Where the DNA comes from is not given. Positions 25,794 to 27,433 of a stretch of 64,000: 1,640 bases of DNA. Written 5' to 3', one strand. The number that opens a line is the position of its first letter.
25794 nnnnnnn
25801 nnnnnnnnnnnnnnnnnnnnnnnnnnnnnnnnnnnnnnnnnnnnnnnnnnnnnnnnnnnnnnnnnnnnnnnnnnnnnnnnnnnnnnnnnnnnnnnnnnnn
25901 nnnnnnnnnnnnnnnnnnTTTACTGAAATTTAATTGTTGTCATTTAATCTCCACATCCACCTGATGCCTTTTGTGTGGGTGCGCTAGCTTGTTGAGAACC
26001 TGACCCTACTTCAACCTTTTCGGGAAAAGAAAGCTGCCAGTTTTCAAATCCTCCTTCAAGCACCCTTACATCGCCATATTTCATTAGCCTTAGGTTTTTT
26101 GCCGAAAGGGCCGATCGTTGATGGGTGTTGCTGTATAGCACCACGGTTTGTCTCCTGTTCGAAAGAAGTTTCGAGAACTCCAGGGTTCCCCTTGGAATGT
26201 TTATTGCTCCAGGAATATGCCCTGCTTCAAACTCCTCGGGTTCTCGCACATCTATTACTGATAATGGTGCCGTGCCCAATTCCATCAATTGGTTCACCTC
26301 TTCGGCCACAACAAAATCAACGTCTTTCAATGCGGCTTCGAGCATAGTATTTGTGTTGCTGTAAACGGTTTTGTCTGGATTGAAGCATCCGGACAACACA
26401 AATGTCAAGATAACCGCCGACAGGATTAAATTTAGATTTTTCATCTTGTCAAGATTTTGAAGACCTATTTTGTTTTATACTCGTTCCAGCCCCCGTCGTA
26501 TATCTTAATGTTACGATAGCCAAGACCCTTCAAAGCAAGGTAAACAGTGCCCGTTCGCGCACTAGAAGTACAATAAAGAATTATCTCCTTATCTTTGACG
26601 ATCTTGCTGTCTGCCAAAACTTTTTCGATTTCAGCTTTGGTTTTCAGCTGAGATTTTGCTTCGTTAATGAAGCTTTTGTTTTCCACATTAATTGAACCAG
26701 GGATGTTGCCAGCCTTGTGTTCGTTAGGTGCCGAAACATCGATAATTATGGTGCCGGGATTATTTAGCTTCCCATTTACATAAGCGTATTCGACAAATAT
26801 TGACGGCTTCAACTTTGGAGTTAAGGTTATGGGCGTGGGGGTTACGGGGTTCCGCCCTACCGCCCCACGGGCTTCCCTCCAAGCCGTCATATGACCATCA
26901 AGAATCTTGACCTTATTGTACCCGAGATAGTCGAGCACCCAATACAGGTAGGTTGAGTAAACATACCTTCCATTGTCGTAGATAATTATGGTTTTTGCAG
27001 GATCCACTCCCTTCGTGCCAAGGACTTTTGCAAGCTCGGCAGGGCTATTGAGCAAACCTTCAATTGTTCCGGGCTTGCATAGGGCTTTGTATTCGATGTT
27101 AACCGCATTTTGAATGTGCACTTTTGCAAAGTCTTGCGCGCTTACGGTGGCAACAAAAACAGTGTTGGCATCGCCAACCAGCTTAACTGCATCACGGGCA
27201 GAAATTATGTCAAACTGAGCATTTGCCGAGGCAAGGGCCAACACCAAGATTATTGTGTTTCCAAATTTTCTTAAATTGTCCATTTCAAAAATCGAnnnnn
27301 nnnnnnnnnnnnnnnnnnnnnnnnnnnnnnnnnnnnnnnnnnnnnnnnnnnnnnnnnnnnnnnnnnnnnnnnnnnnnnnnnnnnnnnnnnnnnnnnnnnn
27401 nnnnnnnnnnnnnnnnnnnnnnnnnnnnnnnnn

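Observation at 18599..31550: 13-gene sulfur-trafficking operon ending in a Qmo/HdrA-like membrane redox module with no recognisable terminal sulfur enzyme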

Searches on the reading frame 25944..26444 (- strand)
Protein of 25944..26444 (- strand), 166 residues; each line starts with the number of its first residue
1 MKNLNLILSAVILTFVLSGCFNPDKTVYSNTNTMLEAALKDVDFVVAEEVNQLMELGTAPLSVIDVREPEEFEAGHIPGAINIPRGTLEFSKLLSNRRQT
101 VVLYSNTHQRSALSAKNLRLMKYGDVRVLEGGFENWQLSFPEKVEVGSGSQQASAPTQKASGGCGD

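Call 3: search_protein_families(library=pfam, proteins=[window:25944-26444:-], max_evalue=0.01)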
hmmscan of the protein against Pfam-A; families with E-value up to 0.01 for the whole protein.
window:25944-26444:- (166 aa): 1 family
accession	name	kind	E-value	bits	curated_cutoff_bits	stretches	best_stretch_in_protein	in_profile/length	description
PF00581.25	Rhodanese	-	1e-21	77.7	22.2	1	47-137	2-100/102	Rhodanese-like domain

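Call 61: search_protein_families(library=ncbifam, proteins=[window:25944-26444:-], max_evalue=0.0001)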
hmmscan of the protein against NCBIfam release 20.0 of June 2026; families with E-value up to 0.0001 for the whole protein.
window:25944-26444:- (166 aa): 12 families
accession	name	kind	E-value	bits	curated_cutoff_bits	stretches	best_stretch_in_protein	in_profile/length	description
NF006444.0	PRK08762.1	equivalog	4.9e-17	61.6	449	1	43-137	15-108/387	molybdopterin-synthase adenylyltransferase MoeB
NF005902.0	PRK07878.1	equivalog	1.1e-10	41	647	1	43-138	287-383/392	adenylyltransferase/sulfurtransferase MoeZ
NF041203.1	rhodanese_LYCAU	equivalog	7.7e-10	38.5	115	1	34-138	12-118/126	rhodanese-related (seleno)protein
NF001195.0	PRK00162.1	equivalog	6.3e-09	36.1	102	1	46-146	8-106/108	thiosulfate sulfurtransferase GlpE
NF045521.1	rhoda_near_glyco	subfamily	1.8e-08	34.3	145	1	33-137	7-109/144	rhodanese homology domain-containing protein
NF007627.0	PRK10287.1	equivalog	8.5e-08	32.4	102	1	63-134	23-95/104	thiosulfate sulfurtransferase PspE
TIGR02981.1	phageshock_pspE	exception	2.6e-07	30.9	126.3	1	63-132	21-91/101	thiosulfate sulfurtransferase PspE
NF008752.0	PRK11784.1-4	equivalog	2.6e-07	29.8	266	1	57-87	15-45/357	tRNA 2-selenouridine(34) synthase MnmH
NF005646.0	PRK07411.1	equivalog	6.6e-07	28.8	633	1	39-138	278-381/390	molybdopterin-synthase adenylyltransferase MoeB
NF008750.0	PRK11784.1-2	equivalog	3.9e-06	26.2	241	1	60-84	15-39/346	tRNA 2-selenouridine(34) synthase MnmH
TIGR03167.1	tRNA_sel_U_synt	equivalog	8.1e-06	25.5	219.75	1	62-84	4-26/311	tRNA 2-selenouridine(34) synthase MnmH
TIGR04568.1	arch_SelU_Nterm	equivalog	5.5e-05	23.1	200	0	50-84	93-127/215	selenouridine synthase SelU-like subunit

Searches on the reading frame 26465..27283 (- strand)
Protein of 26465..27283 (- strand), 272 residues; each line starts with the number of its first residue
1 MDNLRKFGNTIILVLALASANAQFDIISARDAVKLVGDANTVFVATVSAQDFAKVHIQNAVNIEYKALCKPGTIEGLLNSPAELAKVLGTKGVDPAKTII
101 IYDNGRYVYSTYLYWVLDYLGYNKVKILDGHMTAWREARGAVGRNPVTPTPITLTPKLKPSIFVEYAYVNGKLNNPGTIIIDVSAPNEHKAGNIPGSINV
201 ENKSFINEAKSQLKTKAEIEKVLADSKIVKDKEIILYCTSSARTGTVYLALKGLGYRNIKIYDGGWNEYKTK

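Call 3: search_protein_families(library=pfam, proteins=[window:26465-27283:-], max_evalue=0.01)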
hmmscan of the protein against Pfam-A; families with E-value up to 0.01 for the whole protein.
window:26465-27283:- (272 aa): 1 family
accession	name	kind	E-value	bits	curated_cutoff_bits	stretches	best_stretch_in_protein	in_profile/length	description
PF00581.25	Rhodanese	-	2e-33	115.3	22.2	2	169-271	5-101/102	Rhodanese-like domain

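Call 5: search_protein_families(library=ncbifam, proteins=[window:26465-27283:-], max_evalue=0.001)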
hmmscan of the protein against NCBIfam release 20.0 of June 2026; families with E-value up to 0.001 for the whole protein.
window:26465-27283:- (272 aa): 9 families
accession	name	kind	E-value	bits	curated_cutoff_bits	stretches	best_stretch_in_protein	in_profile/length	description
NF008557.0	PRK11493.1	equivalog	3.8e-25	88.5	250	1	49-270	39-270/281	3-mercaptopyruvate sulfurtransferase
NF040901.1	SeO3_TeO2_ExtH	equivalog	2.9e-13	49.6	200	2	208-268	281-345/430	selenite/tellurite reduction operon rhodanese-like protein ExtH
NF006444.0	PRK08762.1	equivalog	6.2e-09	35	449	1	175-271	27-109/387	molybdopterin-synthase adenylyltransferase MoeB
NF041203.1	rhodanese_LYCAU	equivalog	8e-09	35.2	115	1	169-270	28-117/126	rhodanese-related (seleno)protein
NF045521.1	rhoda_near_glyco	subfamily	1.2e-07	31.7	145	1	176-270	30-109/144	rhodanese homology domain-containing protein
NF001195.0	PRK00162.1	equivalog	2.5e-07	30.9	102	0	23-68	3-48/108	thiosulfate sulfurtransferase GlpE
TIGR04568.1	arch_SelU_Nterm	equivalog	5.1e-07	29.7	200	0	173-270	99-213/215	selenouridine synthase SelU-like subunit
NF001133.1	PRK00142.1-1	equivalog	1.7e-06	27.8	170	1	160-270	104-204/229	oxygen-dependent tRNA uridine(34) hydroxylase TrhO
NF008750.0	PRK11784.1-2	equivalog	5.9e-05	22.3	241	0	171-201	9-39/346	tRNA 2-selenouridine(34) synthase MnmH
